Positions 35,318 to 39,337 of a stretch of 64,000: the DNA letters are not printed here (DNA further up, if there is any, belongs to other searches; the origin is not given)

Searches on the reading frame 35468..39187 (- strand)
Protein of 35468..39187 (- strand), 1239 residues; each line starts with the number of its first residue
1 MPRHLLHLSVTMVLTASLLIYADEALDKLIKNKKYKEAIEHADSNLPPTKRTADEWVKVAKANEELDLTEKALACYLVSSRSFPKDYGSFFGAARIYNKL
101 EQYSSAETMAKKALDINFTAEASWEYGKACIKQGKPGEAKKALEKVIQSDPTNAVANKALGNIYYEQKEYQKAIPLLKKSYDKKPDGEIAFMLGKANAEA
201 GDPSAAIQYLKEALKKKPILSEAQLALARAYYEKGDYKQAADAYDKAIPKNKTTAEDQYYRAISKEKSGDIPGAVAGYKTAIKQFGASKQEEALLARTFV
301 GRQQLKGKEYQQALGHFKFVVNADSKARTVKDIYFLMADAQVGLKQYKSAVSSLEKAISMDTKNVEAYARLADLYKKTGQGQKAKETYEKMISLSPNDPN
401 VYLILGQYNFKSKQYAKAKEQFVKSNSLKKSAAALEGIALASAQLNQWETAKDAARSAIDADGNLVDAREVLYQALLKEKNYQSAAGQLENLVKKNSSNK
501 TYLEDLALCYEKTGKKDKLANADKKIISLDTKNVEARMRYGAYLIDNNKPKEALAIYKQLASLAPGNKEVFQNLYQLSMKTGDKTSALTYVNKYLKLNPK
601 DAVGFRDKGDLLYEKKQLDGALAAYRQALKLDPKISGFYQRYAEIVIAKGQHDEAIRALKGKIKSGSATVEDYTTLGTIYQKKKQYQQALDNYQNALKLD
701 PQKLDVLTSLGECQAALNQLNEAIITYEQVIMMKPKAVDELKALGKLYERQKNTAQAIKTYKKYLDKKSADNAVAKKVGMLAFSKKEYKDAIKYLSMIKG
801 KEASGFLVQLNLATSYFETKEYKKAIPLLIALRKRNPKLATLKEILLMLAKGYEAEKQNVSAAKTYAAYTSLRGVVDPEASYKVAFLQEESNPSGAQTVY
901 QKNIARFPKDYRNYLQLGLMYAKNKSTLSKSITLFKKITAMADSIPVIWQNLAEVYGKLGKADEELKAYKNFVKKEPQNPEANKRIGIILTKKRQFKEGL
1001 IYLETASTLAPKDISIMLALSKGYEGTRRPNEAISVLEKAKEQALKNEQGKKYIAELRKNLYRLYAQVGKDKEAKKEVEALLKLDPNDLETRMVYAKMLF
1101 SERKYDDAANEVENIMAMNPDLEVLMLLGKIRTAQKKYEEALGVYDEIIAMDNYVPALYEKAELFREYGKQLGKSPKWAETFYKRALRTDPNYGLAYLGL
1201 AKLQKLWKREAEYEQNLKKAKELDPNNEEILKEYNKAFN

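Call 68: search_protein_families(library=pfam, proteins=[window:35468-39187:-], max_evalue=0.00001)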
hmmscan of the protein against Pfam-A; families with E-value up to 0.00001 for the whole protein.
window:35468-39187:- (1239 aa): 24 families
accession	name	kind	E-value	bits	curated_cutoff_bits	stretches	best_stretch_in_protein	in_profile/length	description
PF14559.12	TPR_19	-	1.2e-76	253.5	25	6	345-406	5-66/68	Tetratricopeptide repeat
PF07719.23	TPR_2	-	1e-70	228.5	27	1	672-702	3-33/34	Tetratricopeptide repeat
PF13432.12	TPR_16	-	1.2e-68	227.5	32.7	2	191-249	1-59/65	Tetratricopeptide repeat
PF13428.12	TPR_14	-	7.6e-65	209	23.5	0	365-407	1-43/44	Tetratricopeptide repeat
PF13181.12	TPR_8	-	1.1e-50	165.9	25.7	0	366-398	2-34/34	Tetratricopeptide repeat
PF00515.34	TPR_1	-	5.5e-50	165.7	27.8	1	673-702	4-33/34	Tetratricopeptide repeat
PF13431.12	TPR_17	-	1.5e-43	143.9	24.4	0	354-384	2-32/34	Tetratricopeptide repeat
PF13424.12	TPR_12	-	2.7e-39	133.7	30.1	1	675-731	8-72/77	Tetratricopeptide repeat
PF12895.13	ANAPC3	-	5.2e-38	129.6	27.2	1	1078-1147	12-81/82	Anaphase-promoting complex, cyclosome, subunit 3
PF23914.1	TPR_CcmH_CycH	-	1.7e-37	129.1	42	2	595-702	43-153/158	Cytochrome c-type biogenesis protein H TPR domain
PF13371.12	TPR_9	-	9.2e-34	115.7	35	0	716-774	7-64/73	Tetratricopeptide repeat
PF13176.12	TPR_7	-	2.7e-31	105.4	27.9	0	225-254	3-34/36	Tetratricopeptide repeat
PF13414.12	TPR_11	-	4.2e-31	106.8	26.8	2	609-634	1-26/42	TPR repeat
PF13174.12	TPR_6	-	1.6e-21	75.8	26.3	0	222-248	1-27/33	Tetratricopeptide repeat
PF24575.1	TPR_Slam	-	3.1e-21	76.2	35.2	0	372-422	54-104/104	Surface lipoprotein assembly modifier, N-terminal TPR repeats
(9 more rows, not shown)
